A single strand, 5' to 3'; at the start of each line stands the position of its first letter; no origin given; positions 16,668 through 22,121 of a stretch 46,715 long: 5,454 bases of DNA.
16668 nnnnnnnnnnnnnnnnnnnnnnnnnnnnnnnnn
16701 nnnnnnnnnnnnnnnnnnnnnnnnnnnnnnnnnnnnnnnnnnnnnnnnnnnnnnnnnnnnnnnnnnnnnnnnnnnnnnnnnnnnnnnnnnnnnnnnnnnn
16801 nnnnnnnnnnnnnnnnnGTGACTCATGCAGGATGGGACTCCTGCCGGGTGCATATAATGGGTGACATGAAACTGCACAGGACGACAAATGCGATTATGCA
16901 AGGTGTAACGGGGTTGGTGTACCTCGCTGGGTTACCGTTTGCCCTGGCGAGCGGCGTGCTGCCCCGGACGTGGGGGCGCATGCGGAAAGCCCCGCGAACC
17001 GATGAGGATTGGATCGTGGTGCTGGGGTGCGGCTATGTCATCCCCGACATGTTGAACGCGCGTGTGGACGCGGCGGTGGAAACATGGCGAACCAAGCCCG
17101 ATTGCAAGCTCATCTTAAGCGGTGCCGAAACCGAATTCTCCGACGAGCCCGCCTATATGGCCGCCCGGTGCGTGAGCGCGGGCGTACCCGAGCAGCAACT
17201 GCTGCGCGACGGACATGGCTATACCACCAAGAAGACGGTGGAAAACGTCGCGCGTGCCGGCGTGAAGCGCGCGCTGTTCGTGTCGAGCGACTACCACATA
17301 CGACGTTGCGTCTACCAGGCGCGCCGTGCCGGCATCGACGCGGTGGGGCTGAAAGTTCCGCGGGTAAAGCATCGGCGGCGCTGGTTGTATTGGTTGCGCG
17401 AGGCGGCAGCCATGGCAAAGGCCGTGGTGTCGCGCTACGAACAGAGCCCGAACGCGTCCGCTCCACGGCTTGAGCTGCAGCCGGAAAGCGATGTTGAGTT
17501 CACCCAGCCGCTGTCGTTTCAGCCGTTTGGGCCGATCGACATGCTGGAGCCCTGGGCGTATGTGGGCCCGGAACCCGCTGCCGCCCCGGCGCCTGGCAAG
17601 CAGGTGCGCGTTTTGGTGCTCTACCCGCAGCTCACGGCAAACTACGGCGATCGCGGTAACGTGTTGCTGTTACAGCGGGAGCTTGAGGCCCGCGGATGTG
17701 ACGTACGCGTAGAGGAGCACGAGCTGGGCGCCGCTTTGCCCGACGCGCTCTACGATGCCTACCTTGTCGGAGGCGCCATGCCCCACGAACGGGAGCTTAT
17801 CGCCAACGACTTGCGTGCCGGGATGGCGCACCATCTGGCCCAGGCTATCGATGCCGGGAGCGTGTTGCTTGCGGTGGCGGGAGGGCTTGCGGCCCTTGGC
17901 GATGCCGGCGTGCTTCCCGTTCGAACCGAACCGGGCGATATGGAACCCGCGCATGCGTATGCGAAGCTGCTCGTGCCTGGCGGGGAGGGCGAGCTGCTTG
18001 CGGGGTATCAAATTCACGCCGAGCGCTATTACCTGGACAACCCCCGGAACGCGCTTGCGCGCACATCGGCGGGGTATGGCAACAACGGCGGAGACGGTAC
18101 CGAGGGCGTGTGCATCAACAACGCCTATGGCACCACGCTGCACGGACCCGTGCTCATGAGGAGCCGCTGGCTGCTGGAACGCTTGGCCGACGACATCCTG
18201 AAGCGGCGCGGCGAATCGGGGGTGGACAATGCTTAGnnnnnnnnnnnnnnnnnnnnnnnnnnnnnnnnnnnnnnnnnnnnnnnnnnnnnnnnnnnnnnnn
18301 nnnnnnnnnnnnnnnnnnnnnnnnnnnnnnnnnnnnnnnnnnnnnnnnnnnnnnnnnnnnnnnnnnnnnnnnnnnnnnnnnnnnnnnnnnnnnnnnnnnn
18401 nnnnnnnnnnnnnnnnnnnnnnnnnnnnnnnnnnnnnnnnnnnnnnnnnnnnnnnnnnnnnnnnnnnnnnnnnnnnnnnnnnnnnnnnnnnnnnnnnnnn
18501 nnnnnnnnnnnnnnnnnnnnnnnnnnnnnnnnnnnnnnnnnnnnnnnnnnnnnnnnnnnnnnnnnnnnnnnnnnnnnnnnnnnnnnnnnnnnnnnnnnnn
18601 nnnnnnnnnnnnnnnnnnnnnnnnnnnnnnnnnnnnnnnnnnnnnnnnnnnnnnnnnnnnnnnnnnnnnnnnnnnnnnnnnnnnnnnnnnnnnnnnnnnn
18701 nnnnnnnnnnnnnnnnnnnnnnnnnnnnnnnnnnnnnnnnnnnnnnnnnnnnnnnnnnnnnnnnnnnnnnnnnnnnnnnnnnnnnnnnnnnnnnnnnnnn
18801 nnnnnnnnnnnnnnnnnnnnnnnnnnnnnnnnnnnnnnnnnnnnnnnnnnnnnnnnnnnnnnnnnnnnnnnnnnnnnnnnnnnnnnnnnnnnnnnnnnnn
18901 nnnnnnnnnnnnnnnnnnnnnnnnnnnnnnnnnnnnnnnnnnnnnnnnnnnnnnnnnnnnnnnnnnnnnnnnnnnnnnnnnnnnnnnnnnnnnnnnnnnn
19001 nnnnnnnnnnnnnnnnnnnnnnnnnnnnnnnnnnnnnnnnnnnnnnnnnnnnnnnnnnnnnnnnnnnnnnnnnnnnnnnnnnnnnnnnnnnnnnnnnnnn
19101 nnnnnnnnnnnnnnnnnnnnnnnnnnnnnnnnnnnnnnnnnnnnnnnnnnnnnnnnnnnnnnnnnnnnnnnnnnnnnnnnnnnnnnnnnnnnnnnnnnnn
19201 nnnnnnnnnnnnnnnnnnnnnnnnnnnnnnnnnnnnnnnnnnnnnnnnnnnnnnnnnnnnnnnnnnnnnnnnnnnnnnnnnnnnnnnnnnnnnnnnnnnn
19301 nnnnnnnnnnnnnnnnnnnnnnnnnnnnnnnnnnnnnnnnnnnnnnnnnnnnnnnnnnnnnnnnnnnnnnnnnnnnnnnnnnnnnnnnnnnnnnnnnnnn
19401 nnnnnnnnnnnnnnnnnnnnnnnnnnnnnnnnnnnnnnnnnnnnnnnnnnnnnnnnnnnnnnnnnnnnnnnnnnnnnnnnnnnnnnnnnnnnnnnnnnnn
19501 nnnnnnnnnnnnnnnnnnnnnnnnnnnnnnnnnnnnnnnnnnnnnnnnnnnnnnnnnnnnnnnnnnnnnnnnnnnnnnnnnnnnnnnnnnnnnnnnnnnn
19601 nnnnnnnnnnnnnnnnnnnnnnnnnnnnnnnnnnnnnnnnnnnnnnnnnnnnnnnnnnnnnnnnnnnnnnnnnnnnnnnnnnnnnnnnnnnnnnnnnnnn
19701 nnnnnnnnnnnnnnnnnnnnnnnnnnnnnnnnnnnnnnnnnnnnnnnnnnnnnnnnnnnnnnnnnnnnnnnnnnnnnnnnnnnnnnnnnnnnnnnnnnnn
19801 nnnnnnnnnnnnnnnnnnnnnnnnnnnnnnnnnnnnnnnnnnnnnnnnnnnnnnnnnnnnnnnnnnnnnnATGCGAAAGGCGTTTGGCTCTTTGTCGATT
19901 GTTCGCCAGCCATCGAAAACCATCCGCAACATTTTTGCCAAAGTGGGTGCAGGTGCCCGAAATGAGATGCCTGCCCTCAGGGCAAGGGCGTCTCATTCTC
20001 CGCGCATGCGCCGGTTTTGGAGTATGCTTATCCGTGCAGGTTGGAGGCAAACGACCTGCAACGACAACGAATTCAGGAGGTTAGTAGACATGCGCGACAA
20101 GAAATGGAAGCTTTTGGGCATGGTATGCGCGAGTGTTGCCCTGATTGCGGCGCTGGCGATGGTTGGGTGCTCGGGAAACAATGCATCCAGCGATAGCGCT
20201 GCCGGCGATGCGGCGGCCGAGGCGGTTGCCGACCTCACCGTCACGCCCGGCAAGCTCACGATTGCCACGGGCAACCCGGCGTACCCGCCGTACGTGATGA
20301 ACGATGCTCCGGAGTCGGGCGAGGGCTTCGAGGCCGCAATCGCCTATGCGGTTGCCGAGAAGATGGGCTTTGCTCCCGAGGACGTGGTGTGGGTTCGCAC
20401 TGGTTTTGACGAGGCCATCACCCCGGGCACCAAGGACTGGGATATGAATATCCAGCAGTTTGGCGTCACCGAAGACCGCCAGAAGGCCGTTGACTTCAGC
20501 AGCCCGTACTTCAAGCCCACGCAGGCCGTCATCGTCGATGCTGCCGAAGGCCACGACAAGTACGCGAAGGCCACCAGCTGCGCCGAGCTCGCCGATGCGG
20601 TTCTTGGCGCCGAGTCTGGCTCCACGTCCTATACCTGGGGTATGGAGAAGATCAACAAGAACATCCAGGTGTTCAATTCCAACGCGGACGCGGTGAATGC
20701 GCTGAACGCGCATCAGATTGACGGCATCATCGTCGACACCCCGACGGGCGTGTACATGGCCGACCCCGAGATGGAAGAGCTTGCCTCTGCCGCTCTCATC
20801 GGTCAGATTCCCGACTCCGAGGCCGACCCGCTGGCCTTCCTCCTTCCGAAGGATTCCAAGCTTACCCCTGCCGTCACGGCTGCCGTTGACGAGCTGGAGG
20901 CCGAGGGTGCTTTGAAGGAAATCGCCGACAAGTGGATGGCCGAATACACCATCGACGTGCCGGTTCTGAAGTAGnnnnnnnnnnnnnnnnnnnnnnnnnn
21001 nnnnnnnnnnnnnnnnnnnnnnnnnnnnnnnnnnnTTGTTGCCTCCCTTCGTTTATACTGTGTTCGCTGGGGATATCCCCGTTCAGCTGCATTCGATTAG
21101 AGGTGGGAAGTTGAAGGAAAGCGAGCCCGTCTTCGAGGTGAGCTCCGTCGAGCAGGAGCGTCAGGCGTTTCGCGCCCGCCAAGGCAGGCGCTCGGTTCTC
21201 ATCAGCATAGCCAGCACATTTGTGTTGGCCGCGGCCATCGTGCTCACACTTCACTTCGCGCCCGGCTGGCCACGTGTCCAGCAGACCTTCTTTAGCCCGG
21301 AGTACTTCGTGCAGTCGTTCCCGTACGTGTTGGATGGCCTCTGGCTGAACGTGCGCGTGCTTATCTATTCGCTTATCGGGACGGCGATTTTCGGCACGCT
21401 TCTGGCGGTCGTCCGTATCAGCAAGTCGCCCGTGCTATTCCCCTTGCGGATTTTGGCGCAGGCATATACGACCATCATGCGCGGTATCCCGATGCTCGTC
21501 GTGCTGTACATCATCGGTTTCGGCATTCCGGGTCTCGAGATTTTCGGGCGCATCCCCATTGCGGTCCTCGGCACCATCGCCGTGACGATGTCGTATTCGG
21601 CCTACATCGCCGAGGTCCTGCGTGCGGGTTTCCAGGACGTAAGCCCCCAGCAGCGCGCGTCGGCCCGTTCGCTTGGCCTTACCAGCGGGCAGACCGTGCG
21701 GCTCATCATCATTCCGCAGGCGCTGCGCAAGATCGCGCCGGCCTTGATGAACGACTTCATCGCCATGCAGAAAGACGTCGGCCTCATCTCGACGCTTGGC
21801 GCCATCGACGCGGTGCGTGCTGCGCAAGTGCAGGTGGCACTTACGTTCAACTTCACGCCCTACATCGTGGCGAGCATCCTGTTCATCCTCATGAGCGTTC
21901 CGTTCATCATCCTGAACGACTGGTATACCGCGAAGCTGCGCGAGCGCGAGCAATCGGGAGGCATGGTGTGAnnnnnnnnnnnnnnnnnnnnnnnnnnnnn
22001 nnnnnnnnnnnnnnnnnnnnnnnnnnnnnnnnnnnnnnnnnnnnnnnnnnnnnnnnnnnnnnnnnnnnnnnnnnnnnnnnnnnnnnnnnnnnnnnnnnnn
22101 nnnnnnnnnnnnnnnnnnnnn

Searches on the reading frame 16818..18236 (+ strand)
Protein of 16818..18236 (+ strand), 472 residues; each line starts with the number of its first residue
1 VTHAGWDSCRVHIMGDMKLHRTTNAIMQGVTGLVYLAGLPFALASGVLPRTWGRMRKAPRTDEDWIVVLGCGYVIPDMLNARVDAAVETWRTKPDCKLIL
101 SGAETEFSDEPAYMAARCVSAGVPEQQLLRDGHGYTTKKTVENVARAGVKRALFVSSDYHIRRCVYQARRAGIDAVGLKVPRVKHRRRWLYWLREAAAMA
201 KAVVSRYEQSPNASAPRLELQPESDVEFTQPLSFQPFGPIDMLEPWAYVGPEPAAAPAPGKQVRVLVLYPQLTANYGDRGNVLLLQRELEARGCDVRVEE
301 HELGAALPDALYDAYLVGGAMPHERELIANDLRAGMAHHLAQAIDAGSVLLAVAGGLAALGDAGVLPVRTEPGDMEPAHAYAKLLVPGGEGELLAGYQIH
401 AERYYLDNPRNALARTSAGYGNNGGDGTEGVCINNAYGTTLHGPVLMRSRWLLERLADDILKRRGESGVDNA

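Call 46: search_protein_families(library=pfam, proteins=[window:16818-18236:+], max_evalue=0.001)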
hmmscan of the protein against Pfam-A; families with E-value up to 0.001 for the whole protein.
window:16818-18236:+ (472 aa): 2 families
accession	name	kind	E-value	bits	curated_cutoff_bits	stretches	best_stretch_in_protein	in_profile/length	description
PF02698.23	DUF218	-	6e-19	68.7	27.6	1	64-196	1-131/133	DUF218 domain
PF07685.20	GATase_3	-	5.7e-14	52.6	27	1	264-446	1-192/196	CobB/CobQ-like glutamine amidotransferase domain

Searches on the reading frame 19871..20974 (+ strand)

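Call 5: search_protein_families(library=pfam, proteins=[window:19871-20974:+], max_evalue=0.01)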
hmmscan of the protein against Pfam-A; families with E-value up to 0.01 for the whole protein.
window:19871-20974:+ (367 aa): 2 families
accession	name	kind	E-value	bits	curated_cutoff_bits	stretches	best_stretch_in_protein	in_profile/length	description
PF00497.25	SBP_bac_3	-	2.1e-23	83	26.4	1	135-357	6-131/132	Bacterial extracellular solute-binding proteins, family 3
PF10613.14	Lig_chan-Glu_bd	-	0.002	18.6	30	0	188-222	77-111/115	Ligated ion channel L-glutamate- and glycine-binding site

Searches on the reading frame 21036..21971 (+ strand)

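Call 5: search_protein_families(library=pfam, proteins=[window:21036-21971:+], max_evalue=0.01)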
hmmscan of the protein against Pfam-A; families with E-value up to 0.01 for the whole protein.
window:21036-21971:+ (311 aa): 1 family
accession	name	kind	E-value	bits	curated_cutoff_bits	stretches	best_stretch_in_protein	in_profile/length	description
PF00528.27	BPD_transp_1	-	1.2e-16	61.4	26.4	1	135-302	14-183/184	Binding-protein-dependent transport system inner membrane component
